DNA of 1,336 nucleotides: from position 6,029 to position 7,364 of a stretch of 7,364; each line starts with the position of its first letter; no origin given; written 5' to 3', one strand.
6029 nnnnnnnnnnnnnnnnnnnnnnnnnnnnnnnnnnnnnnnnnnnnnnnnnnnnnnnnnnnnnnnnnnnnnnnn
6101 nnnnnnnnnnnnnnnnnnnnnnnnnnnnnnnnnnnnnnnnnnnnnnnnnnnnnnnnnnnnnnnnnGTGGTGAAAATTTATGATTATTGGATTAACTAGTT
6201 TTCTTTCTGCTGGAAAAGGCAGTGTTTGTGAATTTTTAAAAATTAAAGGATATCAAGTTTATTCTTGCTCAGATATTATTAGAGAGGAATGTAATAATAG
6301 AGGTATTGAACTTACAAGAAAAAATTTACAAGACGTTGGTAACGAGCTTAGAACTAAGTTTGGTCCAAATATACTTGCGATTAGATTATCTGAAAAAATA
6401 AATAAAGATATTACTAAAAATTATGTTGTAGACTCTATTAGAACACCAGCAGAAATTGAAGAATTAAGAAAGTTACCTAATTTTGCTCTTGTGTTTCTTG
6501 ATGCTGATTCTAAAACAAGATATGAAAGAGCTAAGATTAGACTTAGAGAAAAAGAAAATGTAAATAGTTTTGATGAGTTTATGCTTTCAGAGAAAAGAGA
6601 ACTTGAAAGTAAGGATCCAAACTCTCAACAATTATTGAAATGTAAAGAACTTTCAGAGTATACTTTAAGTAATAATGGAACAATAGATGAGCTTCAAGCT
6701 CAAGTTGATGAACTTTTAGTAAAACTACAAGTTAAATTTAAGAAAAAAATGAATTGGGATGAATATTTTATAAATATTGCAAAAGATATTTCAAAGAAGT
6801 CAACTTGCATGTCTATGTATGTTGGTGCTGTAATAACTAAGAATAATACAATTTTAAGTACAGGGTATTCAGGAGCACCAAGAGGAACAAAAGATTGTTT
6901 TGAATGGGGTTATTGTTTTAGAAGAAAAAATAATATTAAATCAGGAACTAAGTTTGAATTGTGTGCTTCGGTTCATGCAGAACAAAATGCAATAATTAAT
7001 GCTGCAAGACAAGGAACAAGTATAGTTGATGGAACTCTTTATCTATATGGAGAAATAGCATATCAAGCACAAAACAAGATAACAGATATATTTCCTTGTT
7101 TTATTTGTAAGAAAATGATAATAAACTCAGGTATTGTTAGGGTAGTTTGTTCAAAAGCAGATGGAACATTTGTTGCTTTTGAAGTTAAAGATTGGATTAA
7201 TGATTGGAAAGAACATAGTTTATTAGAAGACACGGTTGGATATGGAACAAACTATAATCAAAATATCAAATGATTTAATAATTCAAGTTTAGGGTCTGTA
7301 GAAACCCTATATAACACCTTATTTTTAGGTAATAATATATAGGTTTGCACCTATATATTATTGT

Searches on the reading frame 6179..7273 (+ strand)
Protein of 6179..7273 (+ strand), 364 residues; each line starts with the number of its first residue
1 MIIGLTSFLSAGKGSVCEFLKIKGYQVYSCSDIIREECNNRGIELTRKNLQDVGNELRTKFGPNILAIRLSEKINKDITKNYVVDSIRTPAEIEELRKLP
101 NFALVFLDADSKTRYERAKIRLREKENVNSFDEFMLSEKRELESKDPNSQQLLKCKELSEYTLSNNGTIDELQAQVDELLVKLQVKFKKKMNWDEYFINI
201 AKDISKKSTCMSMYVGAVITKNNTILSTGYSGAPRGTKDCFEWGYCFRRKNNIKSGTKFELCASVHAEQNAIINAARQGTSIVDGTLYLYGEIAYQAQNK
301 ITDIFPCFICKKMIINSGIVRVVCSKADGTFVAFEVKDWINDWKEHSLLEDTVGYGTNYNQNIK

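Call 4: search_protein_families(library=pfam, proteins=[window:6179-7273:+], max_evalue=0.01)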
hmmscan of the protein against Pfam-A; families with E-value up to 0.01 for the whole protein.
window:6179-7273:+ (364 aa): 4 families
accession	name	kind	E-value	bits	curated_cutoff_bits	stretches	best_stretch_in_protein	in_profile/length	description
PF00383.29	dCMP_cyt_deam_1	-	2.9e-20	72.5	25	1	191-325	1-101/102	Cytidine and deoxycytidylate deaminase zinc-binding region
PF13207.12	AAA_17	-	3.8e-09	37.4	27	1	11-127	6-131/136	AAA domain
PF13238.12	AAA_18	-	2.4e-07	31.7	29.4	1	3-127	1-117/128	AAA domain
PF14437.12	MafB19-deam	-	2.4e-07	31.2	27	1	191-328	1-103/142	MafB19-like deaminase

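Call 11: search_protein_families(library=ncbifam, proteins=[window:6179-7273:+], max_evalue=0.01)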
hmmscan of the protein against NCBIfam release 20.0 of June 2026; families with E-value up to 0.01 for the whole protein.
window:6179-7273:+ (364 aa): 5 families
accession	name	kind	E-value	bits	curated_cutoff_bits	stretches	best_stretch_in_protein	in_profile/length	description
NF041025.1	antiphage_deaminase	equivalog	3.4e-30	105.3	400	2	45-240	59-267/437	anti-phage dCTP deaminase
NF006226.0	PRK08356.1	equivalog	1.3e-18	67.4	189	1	1-183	6-193/195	hypothetical protein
TIGR02571.1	ComEB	equivalog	1.7e-17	63.8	219.45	1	190-324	2-114/151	ComE operon protein 2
NF006783.0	PRK09293.2-4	equivalog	0.0018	17.3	521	1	249-326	19-90/315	class 1 fructose-bisphosphatase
TIGR01354.1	cyt_deam_tetra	equivalog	0.0051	17.1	113.65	0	262-339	46-116/126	cytidine deaminase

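Call 56: search_solved_structures(query=window:6179-7270:+, max_evalue=0.001)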
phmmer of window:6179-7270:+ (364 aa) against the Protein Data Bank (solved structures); distinct sequences matched with E-value up to 0.001: 7.
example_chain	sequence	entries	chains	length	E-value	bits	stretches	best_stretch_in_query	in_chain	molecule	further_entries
2hvv_A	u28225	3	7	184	4.5e-16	61.9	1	189-325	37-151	deoxycytidylate deaminase | Putative deoxycytidylate deaminase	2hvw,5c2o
1vq2_A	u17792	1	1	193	1.9e-10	43.4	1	198-244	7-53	DEOXYCYTIDYLATE DEAMINASE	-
3h0k_A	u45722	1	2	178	1.6e-08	37.1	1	3-178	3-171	UPF0200 protein SSO1041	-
3lw7_A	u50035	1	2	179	1.6e-08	37.1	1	3-178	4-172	Adenylate kinase related protein (AdkA-like)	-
2w4l_A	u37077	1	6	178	4.7e-08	35.5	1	190-324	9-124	DEOXYCYTIDYLATE DEAMINASE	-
7fh4_A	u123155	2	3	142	9.6e-08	34.5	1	215-327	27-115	CMP/dCMP-type deaminase domain-containing protein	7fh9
4p9c_A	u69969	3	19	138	4e-07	32.5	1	194-321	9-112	Deoxycytidylate deaminase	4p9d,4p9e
